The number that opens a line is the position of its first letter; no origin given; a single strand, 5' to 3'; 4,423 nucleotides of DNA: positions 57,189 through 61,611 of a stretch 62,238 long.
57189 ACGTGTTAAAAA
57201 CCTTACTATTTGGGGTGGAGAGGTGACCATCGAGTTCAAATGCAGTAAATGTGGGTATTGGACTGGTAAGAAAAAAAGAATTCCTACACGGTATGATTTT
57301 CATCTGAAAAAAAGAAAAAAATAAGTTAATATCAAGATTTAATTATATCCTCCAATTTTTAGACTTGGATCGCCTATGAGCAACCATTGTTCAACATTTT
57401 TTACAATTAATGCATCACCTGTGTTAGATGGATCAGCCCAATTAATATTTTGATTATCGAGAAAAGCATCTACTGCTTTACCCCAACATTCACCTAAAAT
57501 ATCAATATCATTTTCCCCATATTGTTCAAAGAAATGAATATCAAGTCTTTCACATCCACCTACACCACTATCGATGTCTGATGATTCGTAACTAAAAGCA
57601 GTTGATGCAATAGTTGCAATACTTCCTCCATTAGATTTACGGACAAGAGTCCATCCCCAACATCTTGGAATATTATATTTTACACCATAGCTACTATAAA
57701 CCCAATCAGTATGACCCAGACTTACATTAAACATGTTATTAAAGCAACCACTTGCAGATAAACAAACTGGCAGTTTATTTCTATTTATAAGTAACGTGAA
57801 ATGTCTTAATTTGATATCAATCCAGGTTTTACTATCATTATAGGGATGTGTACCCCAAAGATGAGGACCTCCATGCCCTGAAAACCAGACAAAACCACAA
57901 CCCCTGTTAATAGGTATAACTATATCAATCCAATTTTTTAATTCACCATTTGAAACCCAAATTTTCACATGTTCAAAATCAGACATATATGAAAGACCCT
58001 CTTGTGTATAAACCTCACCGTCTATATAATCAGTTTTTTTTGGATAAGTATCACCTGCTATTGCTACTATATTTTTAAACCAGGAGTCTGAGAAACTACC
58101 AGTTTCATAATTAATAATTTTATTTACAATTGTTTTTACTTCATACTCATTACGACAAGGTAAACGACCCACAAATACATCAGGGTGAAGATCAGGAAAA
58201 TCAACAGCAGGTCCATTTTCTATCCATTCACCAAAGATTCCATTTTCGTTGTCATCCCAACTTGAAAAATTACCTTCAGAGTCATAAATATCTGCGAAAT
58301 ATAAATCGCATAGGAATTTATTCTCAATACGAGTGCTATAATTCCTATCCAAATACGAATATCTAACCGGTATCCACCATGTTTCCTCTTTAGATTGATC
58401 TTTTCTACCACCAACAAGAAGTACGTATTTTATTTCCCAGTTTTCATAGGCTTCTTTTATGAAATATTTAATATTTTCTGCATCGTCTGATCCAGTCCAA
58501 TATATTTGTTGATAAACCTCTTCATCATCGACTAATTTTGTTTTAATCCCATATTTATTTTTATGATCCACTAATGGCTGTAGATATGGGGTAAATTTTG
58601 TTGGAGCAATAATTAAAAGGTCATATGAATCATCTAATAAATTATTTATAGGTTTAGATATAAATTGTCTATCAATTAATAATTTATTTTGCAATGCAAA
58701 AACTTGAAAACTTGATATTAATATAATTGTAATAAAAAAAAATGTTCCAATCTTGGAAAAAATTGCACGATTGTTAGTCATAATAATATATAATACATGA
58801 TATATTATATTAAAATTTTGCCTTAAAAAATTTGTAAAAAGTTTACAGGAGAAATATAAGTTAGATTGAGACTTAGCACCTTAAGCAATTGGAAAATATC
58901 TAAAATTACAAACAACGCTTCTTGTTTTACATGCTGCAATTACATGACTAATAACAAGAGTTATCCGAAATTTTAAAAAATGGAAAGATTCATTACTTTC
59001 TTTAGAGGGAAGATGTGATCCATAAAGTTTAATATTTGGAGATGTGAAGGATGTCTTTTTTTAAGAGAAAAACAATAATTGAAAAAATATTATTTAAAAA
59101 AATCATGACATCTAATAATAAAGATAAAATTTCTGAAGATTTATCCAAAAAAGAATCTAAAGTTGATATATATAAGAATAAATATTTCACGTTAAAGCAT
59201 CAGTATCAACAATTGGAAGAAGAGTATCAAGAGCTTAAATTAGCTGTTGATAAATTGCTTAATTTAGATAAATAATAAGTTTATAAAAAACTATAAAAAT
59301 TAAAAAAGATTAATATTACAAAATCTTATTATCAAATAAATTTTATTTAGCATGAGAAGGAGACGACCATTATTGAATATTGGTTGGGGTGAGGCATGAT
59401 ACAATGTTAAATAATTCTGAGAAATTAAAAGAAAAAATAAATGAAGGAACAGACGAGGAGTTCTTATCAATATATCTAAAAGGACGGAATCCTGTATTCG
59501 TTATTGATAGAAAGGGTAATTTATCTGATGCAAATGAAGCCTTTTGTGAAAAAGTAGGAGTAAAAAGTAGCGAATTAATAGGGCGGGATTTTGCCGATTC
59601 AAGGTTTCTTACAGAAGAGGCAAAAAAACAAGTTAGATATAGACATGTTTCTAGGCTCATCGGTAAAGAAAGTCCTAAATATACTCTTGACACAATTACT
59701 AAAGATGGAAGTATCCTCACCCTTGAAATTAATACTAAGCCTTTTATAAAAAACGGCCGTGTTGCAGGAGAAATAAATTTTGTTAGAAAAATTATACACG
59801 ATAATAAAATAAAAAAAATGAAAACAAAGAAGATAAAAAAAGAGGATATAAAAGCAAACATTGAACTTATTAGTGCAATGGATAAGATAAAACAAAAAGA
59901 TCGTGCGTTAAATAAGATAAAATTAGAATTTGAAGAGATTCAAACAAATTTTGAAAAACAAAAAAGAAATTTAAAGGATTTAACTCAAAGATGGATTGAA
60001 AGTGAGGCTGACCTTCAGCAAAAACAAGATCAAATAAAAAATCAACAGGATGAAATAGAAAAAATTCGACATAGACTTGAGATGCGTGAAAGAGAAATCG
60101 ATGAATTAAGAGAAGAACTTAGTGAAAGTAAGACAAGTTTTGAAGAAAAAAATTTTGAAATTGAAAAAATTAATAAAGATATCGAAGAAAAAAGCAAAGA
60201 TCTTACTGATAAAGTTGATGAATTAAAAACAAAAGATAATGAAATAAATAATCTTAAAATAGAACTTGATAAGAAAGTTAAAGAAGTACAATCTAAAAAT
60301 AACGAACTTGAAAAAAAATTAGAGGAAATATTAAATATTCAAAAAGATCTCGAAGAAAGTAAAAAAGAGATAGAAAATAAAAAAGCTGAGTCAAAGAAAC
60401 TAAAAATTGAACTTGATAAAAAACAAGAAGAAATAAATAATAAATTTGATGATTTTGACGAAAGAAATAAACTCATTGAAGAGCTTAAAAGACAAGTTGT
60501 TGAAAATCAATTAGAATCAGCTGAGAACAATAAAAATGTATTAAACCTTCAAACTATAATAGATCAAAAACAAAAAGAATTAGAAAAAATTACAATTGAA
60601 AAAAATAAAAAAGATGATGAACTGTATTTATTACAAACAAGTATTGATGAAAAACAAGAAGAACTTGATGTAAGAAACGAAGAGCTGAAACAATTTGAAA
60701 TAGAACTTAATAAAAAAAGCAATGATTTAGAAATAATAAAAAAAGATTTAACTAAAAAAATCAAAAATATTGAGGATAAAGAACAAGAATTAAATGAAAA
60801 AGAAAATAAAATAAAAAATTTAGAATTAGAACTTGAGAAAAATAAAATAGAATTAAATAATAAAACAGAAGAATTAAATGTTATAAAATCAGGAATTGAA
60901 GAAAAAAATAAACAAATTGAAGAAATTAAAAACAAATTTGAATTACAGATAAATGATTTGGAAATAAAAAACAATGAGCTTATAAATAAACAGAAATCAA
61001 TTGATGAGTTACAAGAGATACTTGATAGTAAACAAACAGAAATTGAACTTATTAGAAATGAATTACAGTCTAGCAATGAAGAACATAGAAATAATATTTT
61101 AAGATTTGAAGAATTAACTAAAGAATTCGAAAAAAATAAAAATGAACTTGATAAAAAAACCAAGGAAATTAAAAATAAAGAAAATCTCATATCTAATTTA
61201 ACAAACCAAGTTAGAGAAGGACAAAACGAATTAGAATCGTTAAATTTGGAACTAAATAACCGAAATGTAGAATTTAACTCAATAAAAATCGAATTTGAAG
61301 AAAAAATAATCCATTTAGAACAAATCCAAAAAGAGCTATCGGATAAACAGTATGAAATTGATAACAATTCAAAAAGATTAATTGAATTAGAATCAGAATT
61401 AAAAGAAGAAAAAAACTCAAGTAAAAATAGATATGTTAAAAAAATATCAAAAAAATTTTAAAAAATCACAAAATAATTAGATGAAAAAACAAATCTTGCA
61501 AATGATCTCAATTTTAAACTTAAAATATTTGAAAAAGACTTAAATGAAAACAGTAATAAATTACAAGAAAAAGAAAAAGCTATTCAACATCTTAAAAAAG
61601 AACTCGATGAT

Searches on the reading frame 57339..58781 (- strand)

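Call 40: search_protein_families(library=pfam, proteins=[window:57339-58781:-], max_evalue=0.0001)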
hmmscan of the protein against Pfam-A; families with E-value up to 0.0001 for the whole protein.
window:57339-58781:- (480 aa): 1 family
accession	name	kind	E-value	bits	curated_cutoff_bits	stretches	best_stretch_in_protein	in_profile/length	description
PF01364.23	Peptidase_C25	-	8.8e-59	200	23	1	56-475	2-373/374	Peptidase family C25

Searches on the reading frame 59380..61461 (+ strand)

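Call 83: search_protein_families(library=pfam, proteins=[window:59380-61461:+], max_evalue=0.001)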
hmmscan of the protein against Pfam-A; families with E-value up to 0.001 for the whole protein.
window:59380-61461:+ (693 aa): 5 families
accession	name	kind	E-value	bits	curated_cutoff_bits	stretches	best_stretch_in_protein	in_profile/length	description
PF00989.32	PAS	-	5.7e-09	36.4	22.6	1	37-136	12-111/113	PAS fold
PF13426.13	PAS_9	-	1.6e-07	31.9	27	1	37-128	2-90/103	PAS domain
PF08448.16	PAS_4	-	0.00016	22.3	23.1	1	38-137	7-104/110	PAS fold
PF06818.20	Fez1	-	0.00059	20.8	34.4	0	531-624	44-144/199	Fez1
PF13188.13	PAS_8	-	0.00098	19.4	21.8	0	37-83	12-59/65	PAS domain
